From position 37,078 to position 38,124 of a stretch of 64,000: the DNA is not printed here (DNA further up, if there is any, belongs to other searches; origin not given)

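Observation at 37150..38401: AT-rich 0.8-kb insertion carrying a PD-(D/E)xK nuclease-like gene has truncated the toxin of a parDE module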

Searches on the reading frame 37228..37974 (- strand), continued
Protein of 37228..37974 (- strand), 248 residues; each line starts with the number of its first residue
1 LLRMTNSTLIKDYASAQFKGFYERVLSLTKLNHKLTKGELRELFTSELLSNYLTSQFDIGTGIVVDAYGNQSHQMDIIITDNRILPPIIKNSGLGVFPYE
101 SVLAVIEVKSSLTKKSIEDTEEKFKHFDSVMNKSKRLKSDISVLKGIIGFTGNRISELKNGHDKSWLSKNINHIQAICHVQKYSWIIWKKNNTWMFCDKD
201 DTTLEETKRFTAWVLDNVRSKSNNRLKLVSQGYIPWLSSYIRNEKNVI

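Call 31: search_dna_similar(query=window:37228-37965:-, collection=plasmids, mode=protein, max_evalue=0.001, max_rows=20)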
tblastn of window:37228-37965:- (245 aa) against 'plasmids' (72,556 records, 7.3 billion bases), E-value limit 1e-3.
Records with a match: 136; places in all: 136; records where one place covers at least 80% of the query: 14.
Best place of each record, by identity: <60% 136.
By first word of the organism name: Klebsiella 43; Xanthomonas 20; Acinetobacter 15; Rhizobium 10; Rhodococcus 5; Agrobacterium 5; Sinorhizobium 5; Escherichia 3; Paracoccus 2; Aliarcobacter 2; and 22 more.
By predicted mobility (MOB-suite, as given by PLSDB): non-mobilizable 52; conjugative 43; mobilizable 41.
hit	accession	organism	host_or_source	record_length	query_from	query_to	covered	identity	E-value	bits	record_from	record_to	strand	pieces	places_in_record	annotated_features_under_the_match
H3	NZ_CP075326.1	Xanthomonas citri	citrus,citrus leaves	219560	2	225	91%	28.2%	9e-20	95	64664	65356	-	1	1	DUF6602 domain-containing protein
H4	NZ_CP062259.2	Xanthomonas sp. WG16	citrus,citrus leaves,leaves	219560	2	225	91%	28.2%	9e-20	95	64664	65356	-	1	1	DUF6602 domain-containing protein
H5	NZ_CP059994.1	Xanthomonas citri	Citrus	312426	2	225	91%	27.8%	1e-19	94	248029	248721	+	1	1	DUF6602 domain-containing protein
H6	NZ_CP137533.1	Xanthomonas euvesicatoria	tomato,cell culture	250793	2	225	91%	27.8%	1e-19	94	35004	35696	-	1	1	DUF6602 domain-containing protein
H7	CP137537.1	Xanthomonas euvesicatoria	tomato,cell culture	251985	2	225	91%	27.8%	1e-19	94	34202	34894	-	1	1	DUF6602 domain-containing protein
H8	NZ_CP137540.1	Xanthomonas euvesicatoria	tomato,cell culture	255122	2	225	91%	27.8%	1e-19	94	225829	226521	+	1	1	DUF6602 domain-containing protein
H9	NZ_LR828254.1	Xanthomonas hortorum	Solanum lycopersicum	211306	27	225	81%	31.0%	3e-19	94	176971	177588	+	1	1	DUF6602 domain-containing protein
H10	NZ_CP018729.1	Xanthomonas hortorum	Solanum lycopersicum,tomato leaf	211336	27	225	81%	31.0%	3e-19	94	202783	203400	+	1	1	DUF6602 domain-containing protein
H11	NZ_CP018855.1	Xanthomonas citri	Citrus hystrix,citrus leaf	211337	27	225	81%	31.0%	3e-19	94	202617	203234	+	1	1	DUF6602 domain-containing protein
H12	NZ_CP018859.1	Xanthomonas citri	Citrus hystrix,citrus leaf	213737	27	225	81%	31.0%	3e-19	94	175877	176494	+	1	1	DUF6602 domain-containing protein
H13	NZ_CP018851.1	Xanthomonas citri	Citrus hystrix,citrus leaf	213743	27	225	81%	31.0%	3e-19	94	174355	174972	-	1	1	DUF6602 domain-containing protein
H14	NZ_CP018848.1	Xanthomonas citri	Citrus x paradisi,citrus leaf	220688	27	225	81%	31.0%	3e-19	94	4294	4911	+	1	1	DUF6602 domain-containing protein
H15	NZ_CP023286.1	Xanthomonas citri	Grapefruit,Whole organism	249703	27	225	81%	31.0%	3e-19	94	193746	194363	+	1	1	DUF6602 domain-containing protein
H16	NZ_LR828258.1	Xanthomonas hortorum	Lactuca sp.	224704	27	225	81%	30.5%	1e-18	92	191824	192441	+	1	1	DUF6602 domain-containing protein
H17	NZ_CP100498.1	Klebsiella michiganensis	Gallus gallus domesticus,whole ...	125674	5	161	64%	34.8%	2e-16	86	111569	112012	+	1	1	DUF6602 domain-containing protein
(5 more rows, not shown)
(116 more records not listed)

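Call 32: predict_structure(alignment_id=A1)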
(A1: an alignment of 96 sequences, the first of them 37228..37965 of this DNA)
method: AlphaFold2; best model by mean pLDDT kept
length: 245 residues; sequences in the alignment: 96
mean_pLDDT: 92.7   pTM: 0.90
mean pLDDT of the five models: 92.7, 92.7, 91.7, 91.3, 89.4
residues with pLDDT >= 90: 187; 70-90: 53; 50-70: 5; < 50: 0
segments of 3 or more residues with pLDDT < 50: none
pLDDT, mean of each block of 10 residues (from residue 1): 86 97 87 91 96 97 93 97 86 94 98 98 91 82 96 94 97 98 93 97 98 97 89 84 68
secondary structure, 60 per line:
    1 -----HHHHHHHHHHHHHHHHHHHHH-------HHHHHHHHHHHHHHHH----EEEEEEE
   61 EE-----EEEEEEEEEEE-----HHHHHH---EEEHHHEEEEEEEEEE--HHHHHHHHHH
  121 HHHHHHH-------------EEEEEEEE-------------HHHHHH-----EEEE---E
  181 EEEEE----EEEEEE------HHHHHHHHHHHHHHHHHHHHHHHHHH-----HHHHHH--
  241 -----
elements in order: H6-26 H34-49 E54-62 E68-78 H84-89 E93-95 E99-108 H111-127 E141-148 H162-167 E173-176 E180-185 E190-195 H202-227 H233-238

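Call 33: get_annotated_region(hit=H3, flank=6000)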
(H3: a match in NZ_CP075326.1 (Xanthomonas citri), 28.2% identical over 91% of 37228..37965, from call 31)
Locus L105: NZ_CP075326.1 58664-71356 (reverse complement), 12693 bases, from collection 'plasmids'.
description: Xanthomonas citri pv. citri strain GD82 plasmid pXAC219, complete sequence
organism: Xanthomonas citri (NCBI taxid 611301)
taxonomy: Bacteria; Pseudomonadota; Gammaproteobacteria; Lysobacterales; Lysobacteraceae; Xanthomonas; Xanthomonas citri
host: -; source: citrus,citrus leaves; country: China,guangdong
typing (MOB-suite, as given by PLSDB): mobilizable; relaxase MOBH
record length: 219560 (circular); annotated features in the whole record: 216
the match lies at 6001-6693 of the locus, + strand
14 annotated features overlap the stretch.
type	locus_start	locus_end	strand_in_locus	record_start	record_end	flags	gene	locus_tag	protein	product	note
CDS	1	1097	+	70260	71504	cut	-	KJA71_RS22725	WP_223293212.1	tyrosine-type recombinase/integrase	GO:0015074 - DNA integration [Evidence IEA]; GO:0006310 - DNA recombination [Evidence IEA]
CDS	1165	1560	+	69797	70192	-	-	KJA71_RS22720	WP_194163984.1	hypothetical protein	-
CDS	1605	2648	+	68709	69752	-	-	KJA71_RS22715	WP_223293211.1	hypothetical protein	-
CDS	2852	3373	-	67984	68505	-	-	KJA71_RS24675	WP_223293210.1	hypothetical protein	-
CDS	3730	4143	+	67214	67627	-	-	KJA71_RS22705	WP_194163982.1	hypothetical protein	-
CDS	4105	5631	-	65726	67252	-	-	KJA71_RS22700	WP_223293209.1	MASE1 domain-containing protein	-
CDS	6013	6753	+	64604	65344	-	-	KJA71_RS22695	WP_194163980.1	DUF6602 domain-containing protein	-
CDS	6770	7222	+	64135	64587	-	-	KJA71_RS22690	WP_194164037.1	HD domain-containing protein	-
CDS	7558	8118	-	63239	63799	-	-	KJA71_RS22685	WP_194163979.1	hypothetical protein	-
CDS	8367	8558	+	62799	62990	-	-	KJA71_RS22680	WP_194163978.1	hypothetical protein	-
CDS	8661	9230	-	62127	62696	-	-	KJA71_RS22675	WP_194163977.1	hypothetical protein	-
CDS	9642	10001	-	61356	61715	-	-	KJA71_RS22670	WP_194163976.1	hypothetical protein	-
CDS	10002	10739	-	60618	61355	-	-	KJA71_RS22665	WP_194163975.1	hypothetical protein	-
CDS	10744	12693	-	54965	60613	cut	traN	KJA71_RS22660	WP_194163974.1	conjugal transfer protein TraN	-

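Call 34: get_annotated_region(hit=H17, flank=6000)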
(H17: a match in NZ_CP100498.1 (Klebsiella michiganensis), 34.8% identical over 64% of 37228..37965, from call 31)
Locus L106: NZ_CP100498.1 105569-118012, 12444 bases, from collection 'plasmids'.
description: Klebsiella michiganensis strain LH71 plasmid pLH71-A, complete sequence
organism: Klebsiella michiganensis (NCBI taxid 1134687)
taxonomy: Bacteria; Pseudomonadota; Gammaproteobacteria; Enterobacterales; Enterobacteriaceae; Klebsiella; Klebsiella michiganensis
host: -; source: Gallus gallus domesticus,whole organism,pooled poultry feces; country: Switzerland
typing (MOB-suite, as given by PLSDB): non-mobilizable; replicon IncFII,rep_cluster_2078; mating-pair formation MPF_F
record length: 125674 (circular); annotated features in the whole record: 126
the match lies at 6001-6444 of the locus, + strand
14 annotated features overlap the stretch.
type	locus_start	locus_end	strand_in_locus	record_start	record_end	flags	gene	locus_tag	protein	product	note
CDS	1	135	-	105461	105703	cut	-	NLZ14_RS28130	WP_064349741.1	DUF905 domain-containing protein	-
CDS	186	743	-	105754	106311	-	ssb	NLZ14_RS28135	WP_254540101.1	single-stranded DNA-binding protein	GO:0006310 - DNA recombination [Evidence IEA]; GO:0006281 - DNA repair [Evidence IEA]; GO:0006260 - DNA replication ...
CDS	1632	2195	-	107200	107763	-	-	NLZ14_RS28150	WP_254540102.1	methyltransferase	-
CDS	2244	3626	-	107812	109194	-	-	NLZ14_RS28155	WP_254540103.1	DUF3560 domain-containing protein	-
CDS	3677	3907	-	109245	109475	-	-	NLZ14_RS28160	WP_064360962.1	hypothetical protein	-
CDS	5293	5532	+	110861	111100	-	-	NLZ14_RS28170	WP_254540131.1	plasmid recombination protein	-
CDS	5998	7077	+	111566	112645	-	-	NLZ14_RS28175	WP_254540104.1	DUF6602 domain-containing protein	-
CDS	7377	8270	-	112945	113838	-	-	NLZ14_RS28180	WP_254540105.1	LysR family transcriptional regulator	-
CDS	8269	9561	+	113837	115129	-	-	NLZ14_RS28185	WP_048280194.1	alpha/beta fold hydrolase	-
CDS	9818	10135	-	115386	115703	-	-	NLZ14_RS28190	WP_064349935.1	hypothetical protein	-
CDS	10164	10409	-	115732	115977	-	-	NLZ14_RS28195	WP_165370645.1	DNA polymerase III subunit theta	-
CDS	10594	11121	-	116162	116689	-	-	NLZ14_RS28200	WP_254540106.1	DNA methyltransferase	-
CDS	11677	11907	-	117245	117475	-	-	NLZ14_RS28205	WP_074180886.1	hypothetical protein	-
CDS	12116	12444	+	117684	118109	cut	umuD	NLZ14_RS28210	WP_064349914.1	translesion error-prone DNA polymerase V autoproteolytic subunit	-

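Call 36: fold_search(model_id=the predicted structure, library=pdb)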
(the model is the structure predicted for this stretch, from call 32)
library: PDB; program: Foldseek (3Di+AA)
matches with E <= 10: 394; with E <= 0.001: 14
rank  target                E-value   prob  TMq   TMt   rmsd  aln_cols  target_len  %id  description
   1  6q1h_G                6.4e-13  1.00  0.70  0.71   4.4       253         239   18  Structure of P. aeruginosa ATCC27853 NucC, cAAA-bound form (released 2019-12-25)
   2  6uxf                  8.2e-13  1.00  0.66  0.67   4.3       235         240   19  Structure of V. metoecus NucC, hexamer form (released 2019-12-25)
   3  6q1h_A                9.9e-13  1.00  0.68  0.69   4.1       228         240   18  Structure of P. aeruginosa ATCC27853 NucC, cAAA-bound form (released 2019-12-25)
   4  7zgw_F                2.4e-12  1.00  0.68  0.73   4.5       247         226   18  Serratia NucC apo form (released 2022-10-26)
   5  6p7p_A                3.2e-12  1.00  0.69  0.70   3.9       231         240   19  Structure of E. coli MS115-1 NucC, cAAA-bound form (released 2019-12-25)
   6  6p7p_B                3.4e-12  1.00  0.66  0.68   4.2       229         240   18  Structure of E. coli MS115-1 NucC, cAAA-bound form (released 2019-12-25)
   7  7zgw_C                3.7e-12  1.00  0.67  0.73   4.3       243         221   18  Serratia NucC apo form (released 2022-10-26)
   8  6uxg_A                4.7e-12  1.00  0.63  0.66   5.0       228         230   18  Structure of V. metoecus NucC, trimer form (released 2019-12-25)
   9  7zgw_D                6.8e-12  1.00  0.64  0.69   5.1       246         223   18  Serratia NucC apo form (released 2022-10-26)
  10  6p7p_C                1.6e-11  1.00  0.67  0.68   4.1       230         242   18  Structure of E. coli MS115-1 NucC, cAAA-bound form (released 2019-12-25)
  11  6p7o                  1.9e-11  1.00  0.60  0.65   4.6       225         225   20  Structure of E. coli MS115-1 NucC, Apo form (released 2019-12-25)
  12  7zgw_B                2.1e-11  1.00  0.66  0.68   5.1       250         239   20  Serratia NucC apo form (released 2022-10-26)
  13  7zgw_A                2.2e-11  1.00  0.65  0.67   5.2       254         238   18  Serratia NucC apo form (released 2022-10-26)
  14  7zgv_A                9.4e-11  1.00  0.63  0.63   5.0       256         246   18  Serratia NucC bound to cA3 (released 2022-10-26)
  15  6mag_A                8.8e-03  0.90  0.41  0.36  10.7       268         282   10  native BbvCI B2 dimer in space group C222 (released 2018-11-14)
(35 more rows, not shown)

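Call 39: search_solved_structures(query=A1, max_evalue=0.01, show_alignments=3)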
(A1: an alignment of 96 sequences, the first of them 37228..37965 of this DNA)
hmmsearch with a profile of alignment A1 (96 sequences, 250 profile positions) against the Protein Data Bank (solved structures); distinct sequences matched with E-value up to 0.01: 5.
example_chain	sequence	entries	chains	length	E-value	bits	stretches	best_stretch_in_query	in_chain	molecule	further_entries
7zgv_A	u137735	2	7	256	9.7e-20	74.3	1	18-145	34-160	Serratia NucC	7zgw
6uxf_A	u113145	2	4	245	3.4e-15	59.4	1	25-126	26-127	Vibrio meotecus sp. RC341 NucC | Vibrio metoecus sp. RC341 NucC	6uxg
6p7o_A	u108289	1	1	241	1.8e-10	43.9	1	24-124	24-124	E. coli MS115-1 NucC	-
6q1h_A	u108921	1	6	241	6.6e-10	42.1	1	12-124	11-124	Bacterial protein ORF C62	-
6p7p_A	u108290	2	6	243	1.9e-09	40.6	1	24-124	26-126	E. coli MS115-1 NucC 2-241 | E. coli MS115-1 NucC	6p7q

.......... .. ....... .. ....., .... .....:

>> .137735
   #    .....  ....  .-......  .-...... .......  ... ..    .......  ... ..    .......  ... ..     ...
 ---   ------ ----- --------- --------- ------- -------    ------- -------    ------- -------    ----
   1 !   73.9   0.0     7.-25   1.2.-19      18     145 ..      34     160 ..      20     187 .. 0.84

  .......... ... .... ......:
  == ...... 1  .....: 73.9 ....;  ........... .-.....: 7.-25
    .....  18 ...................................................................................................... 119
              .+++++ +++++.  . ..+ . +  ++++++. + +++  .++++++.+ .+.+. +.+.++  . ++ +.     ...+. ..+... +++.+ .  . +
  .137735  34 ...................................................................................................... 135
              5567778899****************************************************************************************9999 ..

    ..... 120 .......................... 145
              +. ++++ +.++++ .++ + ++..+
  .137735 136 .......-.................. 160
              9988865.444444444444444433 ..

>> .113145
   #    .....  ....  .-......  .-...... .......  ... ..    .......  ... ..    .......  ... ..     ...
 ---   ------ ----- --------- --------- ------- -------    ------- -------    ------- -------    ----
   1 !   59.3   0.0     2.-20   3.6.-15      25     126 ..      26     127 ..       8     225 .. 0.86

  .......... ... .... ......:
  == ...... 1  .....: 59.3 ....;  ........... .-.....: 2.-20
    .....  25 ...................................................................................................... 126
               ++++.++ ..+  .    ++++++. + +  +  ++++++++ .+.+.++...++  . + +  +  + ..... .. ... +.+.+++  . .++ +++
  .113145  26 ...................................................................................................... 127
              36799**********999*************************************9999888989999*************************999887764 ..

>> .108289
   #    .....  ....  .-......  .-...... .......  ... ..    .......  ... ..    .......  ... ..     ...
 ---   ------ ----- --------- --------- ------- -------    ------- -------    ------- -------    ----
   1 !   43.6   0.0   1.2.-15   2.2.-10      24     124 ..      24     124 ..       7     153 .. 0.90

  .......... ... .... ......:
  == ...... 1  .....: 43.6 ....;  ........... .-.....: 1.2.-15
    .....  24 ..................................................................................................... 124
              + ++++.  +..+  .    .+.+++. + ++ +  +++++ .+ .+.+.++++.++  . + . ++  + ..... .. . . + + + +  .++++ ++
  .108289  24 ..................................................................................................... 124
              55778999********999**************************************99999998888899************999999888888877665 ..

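Call 40: find_encoding_contigs(protein=P0011, flank=7000, max_places=2)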
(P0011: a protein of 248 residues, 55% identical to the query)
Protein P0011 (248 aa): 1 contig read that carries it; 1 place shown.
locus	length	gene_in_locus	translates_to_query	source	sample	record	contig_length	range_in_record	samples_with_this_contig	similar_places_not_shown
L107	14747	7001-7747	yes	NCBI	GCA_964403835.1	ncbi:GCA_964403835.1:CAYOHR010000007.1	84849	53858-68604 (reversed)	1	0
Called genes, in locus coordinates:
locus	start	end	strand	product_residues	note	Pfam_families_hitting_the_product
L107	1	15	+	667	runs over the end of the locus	PF00724:Oxidored_FMN, PF01266:DAO (faint), PF07992:Pyr_redox_2, PF12831:FAD_oxidored (weak), PF13450:NAD_binding_8 (weak)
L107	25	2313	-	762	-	PF01103:Omp85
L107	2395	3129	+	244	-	PF22435:MRM3-like_sub_bind, PF00588:SpoU_methylase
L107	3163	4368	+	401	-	PF13562:NTP_transf_4, PF25087:GMPPB_C (faint), PF00132:Hexapep (faint)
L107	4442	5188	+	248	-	PF00106:adh_short, PF08659:KR, PF23441:SDR, PF13561:adh_short_C2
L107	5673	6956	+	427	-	PF13102:Phage_int_SAM_5, PF00589:Phage_integrase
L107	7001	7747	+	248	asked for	PF20247:DUF6602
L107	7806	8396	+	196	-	-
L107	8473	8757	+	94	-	PF12728:HTH_17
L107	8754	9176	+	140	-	-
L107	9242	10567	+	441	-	-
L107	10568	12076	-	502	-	PF00400:WD40 (faint), PF17164:DUF5122, PF18962:Por_Secre_tail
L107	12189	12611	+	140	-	PF16677:GP3_package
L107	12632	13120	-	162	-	-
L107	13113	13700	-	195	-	-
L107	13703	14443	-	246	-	-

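Call 41: find_encoding_contigs(protein=P0013, flank=7000, max_places=2)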
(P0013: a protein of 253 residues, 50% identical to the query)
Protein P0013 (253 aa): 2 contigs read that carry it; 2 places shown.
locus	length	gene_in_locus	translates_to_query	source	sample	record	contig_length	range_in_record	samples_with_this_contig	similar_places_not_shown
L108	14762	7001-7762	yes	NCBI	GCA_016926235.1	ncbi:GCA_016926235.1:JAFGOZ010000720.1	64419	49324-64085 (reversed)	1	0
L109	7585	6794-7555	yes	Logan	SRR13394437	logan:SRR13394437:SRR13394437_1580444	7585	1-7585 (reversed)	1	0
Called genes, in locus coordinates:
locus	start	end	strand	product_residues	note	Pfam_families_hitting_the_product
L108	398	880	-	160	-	PF00583:Acetyltransf_1, PF13673:Acetyltransf_10, PF13508:Acetyltransf_7, PF08445:FR47 (weak)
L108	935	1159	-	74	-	PF11146:DUF2905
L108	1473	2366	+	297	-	PF21476:PF0610-like_N (faint), PF00196:GerE, PF08279:HTH_11 (weak), PF08281:Sigma70_r4_2 (weak)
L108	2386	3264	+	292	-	PF00196:GerE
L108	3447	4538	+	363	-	-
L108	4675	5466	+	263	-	-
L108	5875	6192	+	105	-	-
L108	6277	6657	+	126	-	-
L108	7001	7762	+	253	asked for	PF20247:DUF6602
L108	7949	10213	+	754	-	PF13620:CarboxypepD_reg, PF13715:CarbopepD_reg_2, PF07715:Plug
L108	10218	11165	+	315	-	-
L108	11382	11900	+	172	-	PF23657:DUF7151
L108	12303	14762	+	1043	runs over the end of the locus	PF13620:CarboxypepD_reg, PF13715:CarbopepD_reg_2, PF07715:Plug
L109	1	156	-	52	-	?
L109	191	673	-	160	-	PF00583:Acetyltransf_1, PF13673:Acetyltransf_10, PF13508:Acetyltransf_7, PF08445:FR47 (weak)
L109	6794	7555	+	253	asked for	PF20247:DUF6602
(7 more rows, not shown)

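Call 42: find_encoding_contigs(protein=P0101, flank=7000, max_places=2)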
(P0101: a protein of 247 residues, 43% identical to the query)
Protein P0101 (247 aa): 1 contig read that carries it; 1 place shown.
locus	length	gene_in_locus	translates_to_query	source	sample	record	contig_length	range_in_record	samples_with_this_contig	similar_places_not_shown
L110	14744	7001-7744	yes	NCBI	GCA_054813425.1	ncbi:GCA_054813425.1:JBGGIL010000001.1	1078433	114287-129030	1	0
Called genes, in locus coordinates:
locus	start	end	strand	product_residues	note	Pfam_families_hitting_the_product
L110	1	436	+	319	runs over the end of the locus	PF00158:Sigma54_activat, PF01078:Mg_chelatase (faint), PF14532:Sigma54_activ_2, PF07728:AAA_5, PF25601:AAA_lid_14, PF02954:HTH_8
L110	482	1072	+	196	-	PF07998:Peptidase_M54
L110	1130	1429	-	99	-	PF01381:HTH_3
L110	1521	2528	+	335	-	PF01636:APH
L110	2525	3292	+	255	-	PF00702:Hydrolase, PF13419:HAD_2, PF13242:Hydrolase_like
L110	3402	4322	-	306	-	PF01597:GCV_H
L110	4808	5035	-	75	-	-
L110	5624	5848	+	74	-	PF15731:MqsA_antitoxin (weak)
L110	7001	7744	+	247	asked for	PF20247:DUF6602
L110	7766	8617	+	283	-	PF14279:HNH_5 (weak)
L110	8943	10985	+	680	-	-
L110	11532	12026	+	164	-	-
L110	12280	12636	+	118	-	PF00072:Response_reg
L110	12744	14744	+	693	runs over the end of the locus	PF04879:Molybdop_Fe4S4, PF00384:Molybdopterin, PF01568:Molydop_binding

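Call 43: find_related_loci(query=A1, collection=viral_contigs, flank=8000)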
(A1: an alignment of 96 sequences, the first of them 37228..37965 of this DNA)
Query A1 (245 aa) in viral_contigs; peptide patterns used: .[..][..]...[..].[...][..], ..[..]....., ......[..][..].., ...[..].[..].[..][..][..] (x = any residue, [..] = any of these).
50 stretches matched a pattern; 16 encode a relative of the query (tblastn E <= 1e-3); 16 distinct loci.
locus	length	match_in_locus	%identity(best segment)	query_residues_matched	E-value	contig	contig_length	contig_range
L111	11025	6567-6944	40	22-147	1e-22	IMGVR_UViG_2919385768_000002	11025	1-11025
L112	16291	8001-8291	43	30-126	2e-21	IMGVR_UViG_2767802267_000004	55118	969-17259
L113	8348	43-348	43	16-117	4e-20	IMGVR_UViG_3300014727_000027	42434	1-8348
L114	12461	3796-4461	26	2-219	5e-20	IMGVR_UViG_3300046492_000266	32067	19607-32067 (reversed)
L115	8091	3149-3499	39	23-139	3e-19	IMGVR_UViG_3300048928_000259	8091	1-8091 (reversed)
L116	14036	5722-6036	39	15-114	3e-16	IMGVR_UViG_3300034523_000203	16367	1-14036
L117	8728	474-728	42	30-114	1e-14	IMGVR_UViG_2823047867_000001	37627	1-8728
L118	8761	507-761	42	30-114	1e-14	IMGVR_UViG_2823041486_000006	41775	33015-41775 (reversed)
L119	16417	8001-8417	28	27-186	6e-13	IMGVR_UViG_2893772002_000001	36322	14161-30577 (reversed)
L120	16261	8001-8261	38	28-114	1e-12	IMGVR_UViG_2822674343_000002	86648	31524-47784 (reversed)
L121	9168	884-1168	33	30-124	2e-10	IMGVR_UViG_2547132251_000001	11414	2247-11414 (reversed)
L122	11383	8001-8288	34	28-122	7e-10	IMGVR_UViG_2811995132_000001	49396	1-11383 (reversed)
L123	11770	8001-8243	31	27-110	1e-6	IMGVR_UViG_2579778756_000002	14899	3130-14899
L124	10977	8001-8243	31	27-110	1e-6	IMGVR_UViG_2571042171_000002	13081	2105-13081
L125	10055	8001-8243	31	27-110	1e-6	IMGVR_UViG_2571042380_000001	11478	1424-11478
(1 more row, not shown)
